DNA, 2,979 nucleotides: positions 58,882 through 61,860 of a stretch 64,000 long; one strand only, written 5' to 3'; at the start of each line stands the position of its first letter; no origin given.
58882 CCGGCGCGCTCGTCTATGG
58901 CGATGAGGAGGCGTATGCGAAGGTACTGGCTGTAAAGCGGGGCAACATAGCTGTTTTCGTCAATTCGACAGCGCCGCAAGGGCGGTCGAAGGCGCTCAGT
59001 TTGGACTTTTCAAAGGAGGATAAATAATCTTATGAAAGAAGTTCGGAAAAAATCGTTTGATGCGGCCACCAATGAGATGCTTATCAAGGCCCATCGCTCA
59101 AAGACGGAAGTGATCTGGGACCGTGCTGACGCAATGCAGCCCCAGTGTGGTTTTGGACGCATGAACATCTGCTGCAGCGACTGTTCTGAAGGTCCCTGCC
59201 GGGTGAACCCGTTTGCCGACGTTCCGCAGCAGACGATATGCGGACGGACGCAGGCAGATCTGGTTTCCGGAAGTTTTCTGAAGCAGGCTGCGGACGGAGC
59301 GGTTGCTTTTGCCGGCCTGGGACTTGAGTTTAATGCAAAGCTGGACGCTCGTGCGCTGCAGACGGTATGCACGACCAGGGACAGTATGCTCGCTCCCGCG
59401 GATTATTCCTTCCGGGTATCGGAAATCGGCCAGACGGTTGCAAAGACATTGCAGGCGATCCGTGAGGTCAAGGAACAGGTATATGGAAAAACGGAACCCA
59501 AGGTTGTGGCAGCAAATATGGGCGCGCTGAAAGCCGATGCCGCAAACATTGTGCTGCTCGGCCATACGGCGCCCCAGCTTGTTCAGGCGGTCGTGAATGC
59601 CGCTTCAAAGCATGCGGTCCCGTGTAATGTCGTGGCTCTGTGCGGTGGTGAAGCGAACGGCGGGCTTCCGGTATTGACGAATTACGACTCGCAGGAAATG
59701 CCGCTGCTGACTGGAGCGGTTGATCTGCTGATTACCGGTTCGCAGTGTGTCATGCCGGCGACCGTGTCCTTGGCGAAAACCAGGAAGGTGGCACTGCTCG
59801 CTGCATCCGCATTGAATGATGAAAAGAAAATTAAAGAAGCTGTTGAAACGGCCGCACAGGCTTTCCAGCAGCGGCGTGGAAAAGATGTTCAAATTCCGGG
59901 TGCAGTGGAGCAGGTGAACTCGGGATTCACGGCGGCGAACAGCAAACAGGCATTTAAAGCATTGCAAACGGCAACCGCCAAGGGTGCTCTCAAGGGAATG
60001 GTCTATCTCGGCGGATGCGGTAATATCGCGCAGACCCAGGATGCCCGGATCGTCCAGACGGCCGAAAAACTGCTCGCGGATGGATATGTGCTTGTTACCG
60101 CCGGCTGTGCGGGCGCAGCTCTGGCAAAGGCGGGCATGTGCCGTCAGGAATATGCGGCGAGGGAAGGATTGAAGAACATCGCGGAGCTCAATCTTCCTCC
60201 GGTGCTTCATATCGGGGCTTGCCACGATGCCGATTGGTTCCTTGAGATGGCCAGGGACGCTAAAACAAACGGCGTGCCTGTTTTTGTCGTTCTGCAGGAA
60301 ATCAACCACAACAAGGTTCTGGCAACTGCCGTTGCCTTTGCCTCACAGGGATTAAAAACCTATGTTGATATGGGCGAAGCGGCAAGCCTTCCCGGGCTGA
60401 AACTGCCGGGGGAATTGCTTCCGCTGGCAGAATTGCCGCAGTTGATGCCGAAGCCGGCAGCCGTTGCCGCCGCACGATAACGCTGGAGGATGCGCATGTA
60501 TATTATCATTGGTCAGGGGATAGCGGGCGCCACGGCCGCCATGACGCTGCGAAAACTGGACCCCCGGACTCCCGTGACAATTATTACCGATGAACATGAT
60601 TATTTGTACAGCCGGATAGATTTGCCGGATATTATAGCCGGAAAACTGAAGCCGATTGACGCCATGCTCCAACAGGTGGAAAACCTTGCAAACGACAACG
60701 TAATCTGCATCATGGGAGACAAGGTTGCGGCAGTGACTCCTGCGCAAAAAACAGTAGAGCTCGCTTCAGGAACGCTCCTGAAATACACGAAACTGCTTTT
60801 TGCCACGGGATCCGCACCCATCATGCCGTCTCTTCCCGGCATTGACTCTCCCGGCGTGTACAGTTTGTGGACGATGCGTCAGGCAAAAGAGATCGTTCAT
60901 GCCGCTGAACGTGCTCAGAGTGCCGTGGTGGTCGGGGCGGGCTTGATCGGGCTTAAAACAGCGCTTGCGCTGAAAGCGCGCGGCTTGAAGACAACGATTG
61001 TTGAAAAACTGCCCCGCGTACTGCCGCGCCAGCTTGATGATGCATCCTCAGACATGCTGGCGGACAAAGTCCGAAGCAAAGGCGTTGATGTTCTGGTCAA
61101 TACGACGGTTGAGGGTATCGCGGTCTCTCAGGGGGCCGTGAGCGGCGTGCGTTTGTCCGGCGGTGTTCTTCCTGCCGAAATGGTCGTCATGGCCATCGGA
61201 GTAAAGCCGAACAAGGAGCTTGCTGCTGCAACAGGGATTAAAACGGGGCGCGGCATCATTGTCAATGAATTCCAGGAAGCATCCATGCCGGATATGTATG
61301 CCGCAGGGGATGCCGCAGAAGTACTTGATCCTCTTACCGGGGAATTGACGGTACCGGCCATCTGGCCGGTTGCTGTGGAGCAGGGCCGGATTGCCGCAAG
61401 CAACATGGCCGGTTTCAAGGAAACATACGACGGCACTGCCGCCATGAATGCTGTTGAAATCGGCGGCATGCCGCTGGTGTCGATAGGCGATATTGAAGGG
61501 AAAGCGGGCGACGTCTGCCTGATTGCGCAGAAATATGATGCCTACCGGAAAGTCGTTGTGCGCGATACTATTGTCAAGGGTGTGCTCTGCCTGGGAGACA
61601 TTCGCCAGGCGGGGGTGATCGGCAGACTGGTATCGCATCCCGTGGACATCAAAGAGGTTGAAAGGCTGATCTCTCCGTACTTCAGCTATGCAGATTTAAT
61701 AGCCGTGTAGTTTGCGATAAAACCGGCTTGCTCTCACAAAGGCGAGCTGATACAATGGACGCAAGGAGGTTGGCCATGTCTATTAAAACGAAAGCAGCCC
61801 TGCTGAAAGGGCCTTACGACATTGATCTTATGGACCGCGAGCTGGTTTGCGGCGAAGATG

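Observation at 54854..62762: sigma54/PrpR-like activator and -24/-12 promoter preceding a CooF-CooS-FNOR cluster with two unidentified Fe-S/Cys-rich genes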

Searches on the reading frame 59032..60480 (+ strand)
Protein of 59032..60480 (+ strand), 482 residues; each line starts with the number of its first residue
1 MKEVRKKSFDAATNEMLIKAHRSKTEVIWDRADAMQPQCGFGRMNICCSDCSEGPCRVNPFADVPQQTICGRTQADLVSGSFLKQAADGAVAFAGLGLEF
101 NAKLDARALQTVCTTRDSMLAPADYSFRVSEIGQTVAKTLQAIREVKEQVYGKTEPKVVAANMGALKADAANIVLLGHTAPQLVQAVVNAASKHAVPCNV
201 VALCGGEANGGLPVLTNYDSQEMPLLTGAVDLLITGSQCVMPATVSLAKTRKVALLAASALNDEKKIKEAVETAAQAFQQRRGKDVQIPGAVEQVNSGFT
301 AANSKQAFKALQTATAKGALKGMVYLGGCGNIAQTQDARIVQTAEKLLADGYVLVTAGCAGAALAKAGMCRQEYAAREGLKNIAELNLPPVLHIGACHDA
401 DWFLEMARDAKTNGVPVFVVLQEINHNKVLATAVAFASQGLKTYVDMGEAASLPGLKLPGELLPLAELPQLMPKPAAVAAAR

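Call 5: search_protein_families(library=pfam, proteins=[window:59032-60480:+], max_evalue=0.01)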
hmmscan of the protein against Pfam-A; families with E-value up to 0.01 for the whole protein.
window:59032-60480:+ (482 aa): 1 family
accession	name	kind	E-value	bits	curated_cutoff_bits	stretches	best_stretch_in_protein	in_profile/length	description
PF03063.25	Prismane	-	1.3e-37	130.1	27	2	123-445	159-478/513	Prismane/CO dehydrogenase family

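Call 6: search_protein_families(library=ncbifam, proteins=[window:59032-60480:+], max_evalue=0.01)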
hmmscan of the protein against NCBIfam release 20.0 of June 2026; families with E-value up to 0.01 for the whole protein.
window:59032-60480:+ (482 aa): 1 family
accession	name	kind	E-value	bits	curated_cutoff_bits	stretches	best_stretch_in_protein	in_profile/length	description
TIGR01702.1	CO_DH_cata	equivalog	2e-48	165.1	478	2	136-443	211-565/621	anaerobic carbon-monoxide dehydrogenase catalytic subunit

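Call 8: search_solved_structures(query=window:59032-60480:+, max_evalue=0.001, show_alignments=2)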
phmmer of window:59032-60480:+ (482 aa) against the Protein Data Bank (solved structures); distinct sequences matched with E-value up to 0.001: 36.
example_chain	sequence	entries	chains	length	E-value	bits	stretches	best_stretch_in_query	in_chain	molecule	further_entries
7zx5_X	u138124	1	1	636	3.4e-49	171.4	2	148-447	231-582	Carbon monoxide dehydrogenase 2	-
7zx3_X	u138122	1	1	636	1.6e-48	169.2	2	148-446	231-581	Carbon monoxide dehydrogenase 2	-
1su6_A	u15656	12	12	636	1.8e-48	169.1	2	148-446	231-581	Carbon monoxide dehydrogenase 2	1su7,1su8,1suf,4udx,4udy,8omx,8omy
7zy1_X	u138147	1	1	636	1.8e-48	169.1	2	148-447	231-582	Carbon monoxide dehydrogenase 2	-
5fle_X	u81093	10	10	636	2e-48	168.9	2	148-446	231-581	CARBON MONOXIDE DEHYDROGENASE 2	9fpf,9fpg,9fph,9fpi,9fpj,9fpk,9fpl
7zx6_X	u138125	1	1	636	2e-48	168.9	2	148-446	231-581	Carbon monoxide dehydrogenase 2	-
7err_A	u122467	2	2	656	2.1e-48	168.8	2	148-446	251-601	Carbon monoxide dehydrogenase 2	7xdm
9iym_A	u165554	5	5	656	2.2e-48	168.8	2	148-446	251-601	Carbon monoxide dehydrogenase 2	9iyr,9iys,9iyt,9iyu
9iyo_A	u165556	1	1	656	2.2e-48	168.8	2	148-446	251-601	Carbon monoxide dehydrogenase 2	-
9tp0_X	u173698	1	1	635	2.2e-48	168.8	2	148-446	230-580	Carbon monoxide dehydrogenase 2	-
2yiv_X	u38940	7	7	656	2.2e-48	168.8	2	148-446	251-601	CARBON MONOXIDE DEHYDROGENASE 2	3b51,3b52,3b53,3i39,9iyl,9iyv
7xdp_A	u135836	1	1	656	2.4e-48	168.7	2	148-446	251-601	Carbon monoxide dehydrogenase 2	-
7xdn_A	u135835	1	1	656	2.6e-48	168.5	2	148-446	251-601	Carbon monoxide dehydrogenase 2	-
9iyn_A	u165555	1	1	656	2.7e-48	168.5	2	148-446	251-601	Carbon monoxide dehydrogenase 2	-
9tox_X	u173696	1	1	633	2.7e-48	168.5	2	148-446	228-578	Carbon monoxide dehydrogenase 2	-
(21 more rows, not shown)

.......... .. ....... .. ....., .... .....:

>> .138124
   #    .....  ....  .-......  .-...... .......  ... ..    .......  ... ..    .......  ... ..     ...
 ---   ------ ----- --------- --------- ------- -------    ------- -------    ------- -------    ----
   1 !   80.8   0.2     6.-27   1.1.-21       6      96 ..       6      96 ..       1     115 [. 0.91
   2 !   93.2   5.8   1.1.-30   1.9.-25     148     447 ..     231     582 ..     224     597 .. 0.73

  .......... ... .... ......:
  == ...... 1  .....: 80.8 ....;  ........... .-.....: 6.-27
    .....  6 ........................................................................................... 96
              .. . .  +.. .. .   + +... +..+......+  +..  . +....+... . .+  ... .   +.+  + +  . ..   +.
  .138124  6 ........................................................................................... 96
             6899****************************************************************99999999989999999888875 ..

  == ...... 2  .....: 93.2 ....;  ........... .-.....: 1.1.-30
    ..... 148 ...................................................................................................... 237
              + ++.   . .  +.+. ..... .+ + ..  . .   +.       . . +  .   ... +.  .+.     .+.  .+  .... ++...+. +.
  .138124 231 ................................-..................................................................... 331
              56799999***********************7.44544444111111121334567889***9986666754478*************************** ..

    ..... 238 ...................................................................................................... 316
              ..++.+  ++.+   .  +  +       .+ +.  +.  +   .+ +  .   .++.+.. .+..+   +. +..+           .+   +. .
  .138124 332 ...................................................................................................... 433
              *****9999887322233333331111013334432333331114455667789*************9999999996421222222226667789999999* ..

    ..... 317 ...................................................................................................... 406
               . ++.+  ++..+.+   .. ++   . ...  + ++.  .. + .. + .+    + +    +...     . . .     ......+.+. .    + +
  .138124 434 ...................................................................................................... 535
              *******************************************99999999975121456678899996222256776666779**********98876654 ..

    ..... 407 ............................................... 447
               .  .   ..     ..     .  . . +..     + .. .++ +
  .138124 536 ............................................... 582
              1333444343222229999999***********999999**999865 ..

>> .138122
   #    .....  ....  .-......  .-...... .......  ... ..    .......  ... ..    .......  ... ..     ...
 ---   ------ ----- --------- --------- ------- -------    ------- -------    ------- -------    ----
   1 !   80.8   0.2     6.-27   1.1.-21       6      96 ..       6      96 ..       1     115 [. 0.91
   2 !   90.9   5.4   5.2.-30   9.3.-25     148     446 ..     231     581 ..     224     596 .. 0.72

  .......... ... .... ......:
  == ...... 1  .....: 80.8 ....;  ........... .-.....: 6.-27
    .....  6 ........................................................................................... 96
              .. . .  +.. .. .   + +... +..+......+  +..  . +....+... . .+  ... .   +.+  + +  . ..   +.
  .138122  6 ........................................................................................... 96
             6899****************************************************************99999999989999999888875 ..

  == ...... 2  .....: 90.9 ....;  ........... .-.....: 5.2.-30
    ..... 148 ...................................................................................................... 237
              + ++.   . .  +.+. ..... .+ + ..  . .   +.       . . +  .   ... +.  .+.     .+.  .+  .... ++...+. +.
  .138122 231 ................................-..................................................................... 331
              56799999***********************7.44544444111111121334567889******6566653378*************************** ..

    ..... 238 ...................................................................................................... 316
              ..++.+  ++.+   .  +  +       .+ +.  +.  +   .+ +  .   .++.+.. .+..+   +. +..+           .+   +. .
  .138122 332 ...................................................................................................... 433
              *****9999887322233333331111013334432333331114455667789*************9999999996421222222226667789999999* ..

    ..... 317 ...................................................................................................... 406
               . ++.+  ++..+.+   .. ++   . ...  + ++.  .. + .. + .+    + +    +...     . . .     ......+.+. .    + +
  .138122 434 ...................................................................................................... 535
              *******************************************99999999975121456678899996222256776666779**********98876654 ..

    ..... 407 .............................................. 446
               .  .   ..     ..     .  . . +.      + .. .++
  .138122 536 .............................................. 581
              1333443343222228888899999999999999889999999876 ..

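Call 59: find_related_loci(query=A4, collection=metagenome_contigs, flank=7000)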
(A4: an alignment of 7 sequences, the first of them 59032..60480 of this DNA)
Query A4 (482 aa) in metagenome_contigs; peptide patterns used: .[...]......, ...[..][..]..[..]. (x = any residue, [..] = any of these).
433 stretches matched a pattern; 291 encode a relative of the query (tblastn E <= 1e-3); the best 80 are kept; 80 distinct loci.
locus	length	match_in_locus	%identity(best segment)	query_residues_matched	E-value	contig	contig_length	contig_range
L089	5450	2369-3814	67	1-482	0e+0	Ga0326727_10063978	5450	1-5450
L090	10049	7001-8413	68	4-474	0e+0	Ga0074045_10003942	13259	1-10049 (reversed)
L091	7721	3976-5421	63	1-482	0e+0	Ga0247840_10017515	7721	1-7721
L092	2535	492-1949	58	1-482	0e+0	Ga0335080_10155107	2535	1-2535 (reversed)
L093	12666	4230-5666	52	1-482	2e-155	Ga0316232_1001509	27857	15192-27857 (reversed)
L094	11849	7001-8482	50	1-482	7e-155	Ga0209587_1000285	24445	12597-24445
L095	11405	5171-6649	49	1-482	1e-150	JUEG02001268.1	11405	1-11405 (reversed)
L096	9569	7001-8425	50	1-480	7e-149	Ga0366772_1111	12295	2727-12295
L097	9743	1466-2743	47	1-471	2e-126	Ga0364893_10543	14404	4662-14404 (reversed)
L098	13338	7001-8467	43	1-482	9e-124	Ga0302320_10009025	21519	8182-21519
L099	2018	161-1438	45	1-471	5e-132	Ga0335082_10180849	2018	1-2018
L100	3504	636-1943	46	1-482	1e-125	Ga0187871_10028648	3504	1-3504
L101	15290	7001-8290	45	1-472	3e-121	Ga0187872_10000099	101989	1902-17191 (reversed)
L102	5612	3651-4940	45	1-472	2e-121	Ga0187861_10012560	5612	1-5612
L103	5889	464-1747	46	1-472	3e-121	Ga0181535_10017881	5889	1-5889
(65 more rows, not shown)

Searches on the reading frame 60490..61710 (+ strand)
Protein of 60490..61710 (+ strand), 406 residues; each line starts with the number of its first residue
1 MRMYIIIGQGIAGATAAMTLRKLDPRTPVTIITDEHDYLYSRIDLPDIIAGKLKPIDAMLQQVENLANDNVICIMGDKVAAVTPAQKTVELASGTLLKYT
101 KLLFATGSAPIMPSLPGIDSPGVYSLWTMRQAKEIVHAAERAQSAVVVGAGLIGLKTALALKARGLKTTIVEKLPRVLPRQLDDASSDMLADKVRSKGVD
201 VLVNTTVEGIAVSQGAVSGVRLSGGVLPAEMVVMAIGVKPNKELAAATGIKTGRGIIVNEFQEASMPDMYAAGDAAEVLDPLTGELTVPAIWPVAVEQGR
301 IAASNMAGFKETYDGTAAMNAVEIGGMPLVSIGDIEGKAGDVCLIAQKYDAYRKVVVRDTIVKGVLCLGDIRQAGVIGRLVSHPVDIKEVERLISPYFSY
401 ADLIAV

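Call 5: search_protein_families(library=pfam, proteins=[window:60490-61710:+], max_evalue=0.01)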
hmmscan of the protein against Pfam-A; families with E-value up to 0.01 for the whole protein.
window:60490-61710:+ (406 aa): 15 families
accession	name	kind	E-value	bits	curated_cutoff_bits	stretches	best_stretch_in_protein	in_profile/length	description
PF07992.20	Pyr_redox_2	-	1.2e-57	196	26.1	1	4-299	3-291/291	Pyridine nucleotide-disulphide oxidoreductase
PF00070.33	Pyr_redox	-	4.8e-20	72.3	22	1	145-223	2-80/82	Pyridine nucleotide-disulphide oxidoreductase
PF01266.30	DAO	-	1.8e-12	47.9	27.9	1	145-173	2-30/353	FAD dependent oxidoreductase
PF00890.30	FAD_binding_2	-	6.9e-09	35.8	20.4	1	145-176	2-33/414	FAD binding domain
PF13450.12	NAD_binding_8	-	3.4e-07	30.9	21.9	1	147-177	1-31/68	NAD(P)-binding Rossmann-like domain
PF03486.20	HI0933_like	-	4.6e-07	30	50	0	188-240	113-166/244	HI0933-like protein Rossmann domain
PF13738.12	Pyr_redox_3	-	1.7e-06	28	30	0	146-173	1-29/305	Pyridine nucleotide-disulphide oxidoreductase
PF18267.7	Rubredoxin_C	-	1.9e-05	25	25.9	1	324-380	7-65/70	Rubredoxin NAD+ reductase C-terminal domain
PF01134.28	GIDA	-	9.4e-05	22.1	22.1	0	146-171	3-28/391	Glucose inhibited division protein A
PF01494.25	FAD_binding_3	-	0.0014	18.3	22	1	145-176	4-35/349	FAD binding domain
PF12484.13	PPE-SVP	-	0.0016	19.8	23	1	283-337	10-62/80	PPE-SVP subfamily C-terminal region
PF12831.13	FAD_oxidored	-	0.0034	17.2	27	0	146-175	3-32/416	FAD dependent oxidoreductase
PF02254.24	TrkA_N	-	0.0037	18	23.8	0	146-178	2-34/116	TrkA-N domain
PF01946.23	Thi4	-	0.0044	16.7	26.2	0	143-173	18-49/235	Thi4 family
PF01593.30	Amino_oxidase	-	0.0089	15.8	19.8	0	189-242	209-260/443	Flavin containing amine oxidoreductase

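Call 6: search_protein_families(library=ncbifam, proteins=[window:60490-61710:+], max_evalue=0.01)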
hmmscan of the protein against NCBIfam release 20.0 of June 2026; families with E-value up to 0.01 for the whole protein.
window:60490-61710:+ (406 aa): 116 families (the best 25 are shown)
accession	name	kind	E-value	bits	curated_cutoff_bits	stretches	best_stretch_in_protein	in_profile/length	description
NF045765.1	PhenlGlyoxDHPadH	equivalog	1.8e-74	251.1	475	1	3-391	4-396/416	NADH-dependent phenylglyoxylate dehydrogenase subunit epsilon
TIGR02374.1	nitri_red_nirB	equivalog_domain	7.3e-68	229.7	578.35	1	5-394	2-396/794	nitrite reductase large subunit NirB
NF042949.2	3PPDioc_HcaD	equivalog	1.5e-52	178.7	450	1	3-317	3-316/386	3-phenylpropionate/cinnamic acid dioxygenase ferredoxin--NAD(+) reductase subunit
TIGR03385.1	CoA_CoA_reduc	equivalog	2e-46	158.7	578.8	1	5-330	3-337/439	CoA-disulfide reductase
NF007123.0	PRK09564.1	equivalog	2.4e-46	158.3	458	1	5-338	4-346/444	CoA-disulfide reductase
NF041682.1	ant_diox_AndAa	equivalog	6.9e-44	150.1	650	1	3-316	5-319/406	anthranilate 1,2-dioxygenase system ferredoxin--NAD(+) reductase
NF003437.0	PRK04965.1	equivalog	4.9e-43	147.6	392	1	4-278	5-277/378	NADH:flavorubredoxin reductase NorW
NF046103.1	NOXase_Strep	equivalog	3.8e-39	134.9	600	1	5-340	3-345/442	H2O-forming NADH oxidase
NF011565.0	PRK14989.1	subfamily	1.9e-38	132.1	883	1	5-396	7-403/847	nitrite reductase large subunit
NF007286.0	PRK09754.1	equivalog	4.1e-38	131.2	447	1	3-313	5-313/400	phenylpropionate dioxygenase ferredoxin reductase subunit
TIGR01350.1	lipoamide_DH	equivalog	5.4e-28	97.9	408.8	1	42-312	74-335/461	dihydrolipoyl dehydrogenase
TIGR02053.1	MerA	equivalog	3.7e-26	92.1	454.45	1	81-312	111-335/465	mercury(II) reductase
NF010037.0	PRK13512.1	equivalog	2.6e-23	82.6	394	1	1-333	1-337/438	CoA-disulfide reductase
NF004943.0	PRK06292.2-1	equivalog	1.6e-22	79.9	432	1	61-276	92-308/456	dihydrolipoyl dehydrogenase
NF003585.0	PRK05249.1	equivalog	8.8e-22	77.3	465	1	42-311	80-338/464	Si-specific NAD(P)(+) transhydrogenase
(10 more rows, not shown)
